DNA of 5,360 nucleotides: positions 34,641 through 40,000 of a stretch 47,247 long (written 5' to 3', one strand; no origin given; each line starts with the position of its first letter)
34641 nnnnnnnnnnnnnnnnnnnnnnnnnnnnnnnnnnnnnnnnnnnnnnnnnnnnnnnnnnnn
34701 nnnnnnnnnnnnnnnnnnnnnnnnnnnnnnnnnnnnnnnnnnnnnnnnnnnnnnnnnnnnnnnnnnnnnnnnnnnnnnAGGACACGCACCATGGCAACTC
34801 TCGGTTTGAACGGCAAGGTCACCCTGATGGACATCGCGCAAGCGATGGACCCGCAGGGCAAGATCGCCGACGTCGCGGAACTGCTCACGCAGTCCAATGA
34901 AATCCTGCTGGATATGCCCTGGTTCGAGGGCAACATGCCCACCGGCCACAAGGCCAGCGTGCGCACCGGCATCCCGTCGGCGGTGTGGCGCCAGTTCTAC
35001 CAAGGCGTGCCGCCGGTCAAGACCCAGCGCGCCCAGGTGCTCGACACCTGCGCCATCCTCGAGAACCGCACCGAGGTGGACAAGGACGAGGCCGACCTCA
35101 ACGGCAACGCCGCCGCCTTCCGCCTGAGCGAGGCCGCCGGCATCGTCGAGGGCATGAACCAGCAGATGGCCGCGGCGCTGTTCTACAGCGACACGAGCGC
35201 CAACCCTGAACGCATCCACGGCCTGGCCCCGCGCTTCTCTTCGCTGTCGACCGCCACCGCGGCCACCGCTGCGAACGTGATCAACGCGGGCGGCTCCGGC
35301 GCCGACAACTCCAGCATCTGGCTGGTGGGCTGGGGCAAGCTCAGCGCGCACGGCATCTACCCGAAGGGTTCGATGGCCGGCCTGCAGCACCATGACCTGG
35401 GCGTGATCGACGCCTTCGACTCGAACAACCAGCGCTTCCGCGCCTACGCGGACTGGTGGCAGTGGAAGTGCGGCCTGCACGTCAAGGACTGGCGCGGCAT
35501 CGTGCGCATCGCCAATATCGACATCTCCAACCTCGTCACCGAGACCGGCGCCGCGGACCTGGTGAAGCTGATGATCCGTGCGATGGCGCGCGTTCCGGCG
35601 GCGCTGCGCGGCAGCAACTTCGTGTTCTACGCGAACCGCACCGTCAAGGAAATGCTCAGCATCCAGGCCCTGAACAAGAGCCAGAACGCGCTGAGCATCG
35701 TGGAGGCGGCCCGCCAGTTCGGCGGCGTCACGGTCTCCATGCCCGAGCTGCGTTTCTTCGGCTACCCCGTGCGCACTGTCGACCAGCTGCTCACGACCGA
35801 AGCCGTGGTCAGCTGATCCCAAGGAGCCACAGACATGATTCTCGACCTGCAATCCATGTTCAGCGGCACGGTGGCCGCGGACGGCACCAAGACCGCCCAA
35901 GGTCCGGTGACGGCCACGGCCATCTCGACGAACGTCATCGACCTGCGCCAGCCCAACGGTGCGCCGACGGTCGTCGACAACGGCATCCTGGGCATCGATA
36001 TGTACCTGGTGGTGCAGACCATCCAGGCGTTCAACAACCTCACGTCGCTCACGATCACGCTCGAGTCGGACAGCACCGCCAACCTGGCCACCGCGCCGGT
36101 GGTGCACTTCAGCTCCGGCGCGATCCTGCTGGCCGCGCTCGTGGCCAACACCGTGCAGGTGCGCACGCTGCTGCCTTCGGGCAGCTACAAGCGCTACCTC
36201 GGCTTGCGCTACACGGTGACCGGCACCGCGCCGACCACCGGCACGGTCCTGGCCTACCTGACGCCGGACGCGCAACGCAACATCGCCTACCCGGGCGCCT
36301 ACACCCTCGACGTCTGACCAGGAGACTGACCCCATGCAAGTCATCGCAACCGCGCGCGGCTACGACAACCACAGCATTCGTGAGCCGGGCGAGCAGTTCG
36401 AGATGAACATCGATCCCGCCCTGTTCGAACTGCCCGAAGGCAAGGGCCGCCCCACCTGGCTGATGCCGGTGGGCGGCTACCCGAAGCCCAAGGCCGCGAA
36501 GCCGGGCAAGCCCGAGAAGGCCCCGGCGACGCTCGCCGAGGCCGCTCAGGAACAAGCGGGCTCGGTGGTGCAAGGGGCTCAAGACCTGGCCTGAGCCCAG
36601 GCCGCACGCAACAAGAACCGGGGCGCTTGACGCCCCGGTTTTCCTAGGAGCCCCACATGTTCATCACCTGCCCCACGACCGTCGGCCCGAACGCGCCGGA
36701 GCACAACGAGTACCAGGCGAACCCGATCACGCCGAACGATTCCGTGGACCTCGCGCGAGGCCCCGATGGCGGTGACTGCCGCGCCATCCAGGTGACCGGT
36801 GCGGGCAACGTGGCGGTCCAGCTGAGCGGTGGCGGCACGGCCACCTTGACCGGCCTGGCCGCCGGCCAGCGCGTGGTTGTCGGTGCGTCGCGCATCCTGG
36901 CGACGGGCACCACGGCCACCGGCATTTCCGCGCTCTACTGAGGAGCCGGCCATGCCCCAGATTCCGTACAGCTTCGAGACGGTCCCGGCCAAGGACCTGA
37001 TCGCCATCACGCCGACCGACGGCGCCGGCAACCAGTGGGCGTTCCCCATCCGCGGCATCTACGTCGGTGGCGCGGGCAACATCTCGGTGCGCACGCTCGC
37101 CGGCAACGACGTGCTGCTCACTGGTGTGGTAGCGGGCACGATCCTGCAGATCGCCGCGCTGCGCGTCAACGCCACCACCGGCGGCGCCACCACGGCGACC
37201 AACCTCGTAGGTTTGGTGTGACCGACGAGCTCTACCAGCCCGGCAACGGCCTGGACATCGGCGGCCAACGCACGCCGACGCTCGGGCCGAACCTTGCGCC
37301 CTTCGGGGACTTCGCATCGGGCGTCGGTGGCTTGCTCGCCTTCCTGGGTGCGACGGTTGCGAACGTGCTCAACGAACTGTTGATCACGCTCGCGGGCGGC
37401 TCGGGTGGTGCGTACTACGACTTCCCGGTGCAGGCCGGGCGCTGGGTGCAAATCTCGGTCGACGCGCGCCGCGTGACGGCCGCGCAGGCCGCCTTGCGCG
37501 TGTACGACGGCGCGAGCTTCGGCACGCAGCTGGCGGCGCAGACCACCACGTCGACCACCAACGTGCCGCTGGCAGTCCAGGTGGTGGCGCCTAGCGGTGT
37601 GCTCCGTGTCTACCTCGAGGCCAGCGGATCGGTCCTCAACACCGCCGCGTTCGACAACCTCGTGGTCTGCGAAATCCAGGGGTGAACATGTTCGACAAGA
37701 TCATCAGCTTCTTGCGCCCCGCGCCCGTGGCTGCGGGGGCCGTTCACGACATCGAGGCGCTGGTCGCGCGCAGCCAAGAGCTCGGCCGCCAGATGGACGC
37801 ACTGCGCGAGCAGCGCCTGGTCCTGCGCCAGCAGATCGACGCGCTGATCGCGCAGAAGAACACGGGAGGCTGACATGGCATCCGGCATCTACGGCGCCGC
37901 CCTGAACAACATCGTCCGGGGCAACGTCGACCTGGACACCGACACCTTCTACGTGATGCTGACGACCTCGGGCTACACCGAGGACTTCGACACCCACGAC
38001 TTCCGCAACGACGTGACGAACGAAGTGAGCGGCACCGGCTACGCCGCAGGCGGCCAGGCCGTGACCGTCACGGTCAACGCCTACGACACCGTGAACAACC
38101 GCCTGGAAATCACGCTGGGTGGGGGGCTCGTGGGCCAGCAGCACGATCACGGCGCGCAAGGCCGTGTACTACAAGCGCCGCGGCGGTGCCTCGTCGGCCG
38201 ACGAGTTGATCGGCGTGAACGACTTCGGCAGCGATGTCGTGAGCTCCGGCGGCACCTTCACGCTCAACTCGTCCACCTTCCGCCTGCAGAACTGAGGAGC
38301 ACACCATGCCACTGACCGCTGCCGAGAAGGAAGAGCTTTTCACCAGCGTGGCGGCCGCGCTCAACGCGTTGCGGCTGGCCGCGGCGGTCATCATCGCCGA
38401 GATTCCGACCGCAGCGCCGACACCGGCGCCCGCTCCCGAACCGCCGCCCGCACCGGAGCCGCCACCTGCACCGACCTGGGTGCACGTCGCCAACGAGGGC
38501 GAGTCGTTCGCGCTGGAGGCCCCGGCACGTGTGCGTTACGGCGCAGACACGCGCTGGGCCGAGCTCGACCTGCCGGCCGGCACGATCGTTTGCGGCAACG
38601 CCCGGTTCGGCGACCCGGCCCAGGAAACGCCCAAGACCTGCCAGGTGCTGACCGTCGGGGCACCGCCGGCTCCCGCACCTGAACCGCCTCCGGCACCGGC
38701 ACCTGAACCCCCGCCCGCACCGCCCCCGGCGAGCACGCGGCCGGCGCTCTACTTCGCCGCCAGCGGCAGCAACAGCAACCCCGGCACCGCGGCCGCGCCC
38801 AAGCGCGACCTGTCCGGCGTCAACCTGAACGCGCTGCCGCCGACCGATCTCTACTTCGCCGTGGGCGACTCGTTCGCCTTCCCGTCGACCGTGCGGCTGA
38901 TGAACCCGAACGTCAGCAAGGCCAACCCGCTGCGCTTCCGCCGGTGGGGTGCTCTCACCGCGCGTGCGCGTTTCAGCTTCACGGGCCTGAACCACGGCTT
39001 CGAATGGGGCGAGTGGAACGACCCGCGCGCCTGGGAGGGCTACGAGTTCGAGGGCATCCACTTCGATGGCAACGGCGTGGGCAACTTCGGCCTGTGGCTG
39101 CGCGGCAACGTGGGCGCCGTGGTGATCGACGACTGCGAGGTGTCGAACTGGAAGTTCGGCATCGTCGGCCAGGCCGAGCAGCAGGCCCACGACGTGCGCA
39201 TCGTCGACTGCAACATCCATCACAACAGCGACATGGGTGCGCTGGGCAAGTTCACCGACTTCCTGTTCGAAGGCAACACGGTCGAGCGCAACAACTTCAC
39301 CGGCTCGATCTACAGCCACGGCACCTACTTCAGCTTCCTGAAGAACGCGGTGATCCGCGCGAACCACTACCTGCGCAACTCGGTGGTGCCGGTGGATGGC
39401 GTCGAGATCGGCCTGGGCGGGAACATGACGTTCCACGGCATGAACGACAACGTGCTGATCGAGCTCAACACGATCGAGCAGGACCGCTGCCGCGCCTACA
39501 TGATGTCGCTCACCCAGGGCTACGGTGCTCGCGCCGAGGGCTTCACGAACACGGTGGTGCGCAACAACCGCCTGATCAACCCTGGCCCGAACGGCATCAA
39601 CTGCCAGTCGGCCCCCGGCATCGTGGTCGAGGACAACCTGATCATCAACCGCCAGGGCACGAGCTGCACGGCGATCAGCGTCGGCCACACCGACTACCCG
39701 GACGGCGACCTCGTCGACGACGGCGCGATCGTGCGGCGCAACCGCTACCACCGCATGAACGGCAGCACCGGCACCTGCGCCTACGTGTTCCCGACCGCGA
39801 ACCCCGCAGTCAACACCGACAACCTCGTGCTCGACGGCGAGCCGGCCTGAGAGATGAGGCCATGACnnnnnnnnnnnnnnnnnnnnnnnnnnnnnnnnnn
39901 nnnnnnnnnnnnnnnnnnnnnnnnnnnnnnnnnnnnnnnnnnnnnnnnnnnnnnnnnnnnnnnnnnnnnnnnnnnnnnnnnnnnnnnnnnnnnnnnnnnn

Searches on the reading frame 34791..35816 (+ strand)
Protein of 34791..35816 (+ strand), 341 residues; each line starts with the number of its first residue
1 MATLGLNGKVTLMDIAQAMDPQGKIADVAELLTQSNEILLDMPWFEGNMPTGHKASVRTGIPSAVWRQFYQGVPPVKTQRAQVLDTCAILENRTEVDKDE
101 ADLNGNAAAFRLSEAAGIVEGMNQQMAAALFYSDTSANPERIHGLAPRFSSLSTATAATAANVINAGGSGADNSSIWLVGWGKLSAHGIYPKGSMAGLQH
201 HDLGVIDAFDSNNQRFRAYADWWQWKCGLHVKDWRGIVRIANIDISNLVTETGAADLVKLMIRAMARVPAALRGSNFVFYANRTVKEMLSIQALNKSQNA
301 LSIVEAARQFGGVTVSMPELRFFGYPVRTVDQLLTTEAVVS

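Call 9: search_protein_families(library=phrogs, proteins=[window:34791-35816:+], max_evalue=0.001)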
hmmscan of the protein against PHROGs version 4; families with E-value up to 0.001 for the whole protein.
window:34791-35816:+ (341 aa): 1 family
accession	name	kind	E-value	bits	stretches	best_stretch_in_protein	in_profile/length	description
phrog_212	-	head and packaging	6.8e-79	266.4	1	9-249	5-299/301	major head protein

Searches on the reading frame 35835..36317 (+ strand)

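Call 9: search_protein_families(library=phrogs, proteins=[window:35835-36317:+], max_evalue=0.001)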
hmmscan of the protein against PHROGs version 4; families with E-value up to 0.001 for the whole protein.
window:35835-36317:+ (160 aa): 1 family
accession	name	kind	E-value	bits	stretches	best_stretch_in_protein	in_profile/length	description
phrog_427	-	unknown function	8.5e-29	101.3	1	1-154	1-139/142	-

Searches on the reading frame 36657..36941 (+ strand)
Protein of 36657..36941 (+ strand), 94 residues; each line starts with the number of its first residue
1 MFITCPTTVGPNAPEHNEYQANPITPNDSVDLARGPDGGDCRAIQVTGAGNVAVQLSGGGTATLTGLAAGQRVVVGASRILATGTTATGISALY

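Call 9: search_protein_families(library=phrogs, proteins=[window:36657-36941:+], max_evalue=0.001)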
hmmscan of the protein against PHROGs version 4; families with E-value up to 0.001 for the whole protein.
window:36657-36941:+ (94 aa): 1 family
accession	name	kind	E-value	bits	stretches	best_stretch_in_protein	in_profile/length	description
phrog_12296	-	tail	8e-16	58.7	1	21-93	19-85/86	tail fiber protein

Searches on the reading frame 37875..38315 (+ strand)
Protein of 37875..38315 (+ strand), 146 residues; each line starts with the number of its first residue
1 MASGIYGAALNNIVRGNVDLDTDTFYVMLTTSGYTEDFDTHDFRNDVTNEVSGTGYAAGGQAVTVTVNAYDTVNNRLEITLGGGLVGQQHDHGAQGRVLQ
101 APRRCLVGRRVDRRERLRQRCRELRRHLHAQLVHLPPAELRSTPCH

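Call 9: search_protein_families(library=phrogs, proteins=[window:37875-38315:+], max_evalue=0.001)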
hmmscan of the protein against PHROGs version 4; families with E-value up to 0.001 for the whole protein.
window:37875-38315:+ (146 aa): 1 family
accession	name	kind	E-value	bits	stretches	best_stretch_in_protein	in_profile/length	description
phrog_644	-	unknown function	3.3e-18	67.1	1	1-68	4-72/174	-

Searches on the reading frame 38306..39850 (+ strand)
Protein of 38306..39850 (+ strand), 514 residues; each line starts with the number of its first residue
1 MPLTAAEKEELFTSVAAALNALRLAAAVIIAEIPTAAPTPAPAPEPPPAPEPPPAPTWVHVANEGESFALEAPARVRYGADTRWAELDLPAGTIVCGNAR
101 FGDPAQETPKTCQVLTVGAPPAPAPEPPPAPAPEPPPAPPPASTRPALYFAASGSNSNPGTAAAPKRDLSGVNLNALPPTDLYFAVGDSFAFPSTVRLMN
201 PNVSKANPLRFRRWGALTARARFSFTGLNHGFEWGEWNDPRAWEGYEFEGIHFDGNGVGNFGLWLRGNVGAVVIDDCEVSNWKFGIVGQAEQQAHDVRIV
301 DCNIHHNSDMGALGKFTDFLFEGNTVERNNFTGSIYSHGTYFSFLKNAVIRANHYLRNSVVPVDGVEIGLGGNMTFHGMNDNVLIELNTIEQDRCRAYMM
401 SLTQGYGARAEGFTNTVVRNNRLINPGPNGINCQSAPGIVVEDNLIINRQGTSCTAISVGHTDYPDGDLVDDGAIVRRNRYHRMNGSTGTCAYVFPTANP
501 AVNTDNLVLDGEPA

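Call 9: search_protein_families(library=phrogs, proteins=[window:38306-39850:+], max_evalue=0.001)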
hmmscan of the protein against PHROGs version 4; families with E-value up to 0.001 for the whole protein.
window:38306-39850:+ (514 aa): 0 families

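Call 11: search_protein_families(library=pfam, proteins=[window:38306-39850:+], max_evalue=0.01)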
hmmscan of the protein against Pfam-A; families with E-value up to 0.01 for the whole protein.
window:38306-39850:+ (514 aa): 2 families
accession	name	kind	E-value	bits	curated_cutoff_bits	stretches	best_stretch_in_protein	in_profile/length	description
PF13229.12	Beta_helix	-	1.4e-09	38.2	25.9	2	248-348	59-157/158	Right handed beta helix region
PF05048.19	NosD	-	0.00062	19.7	23.6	0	274-358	51-126/212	Periplasmic copper-binding protein (NosD)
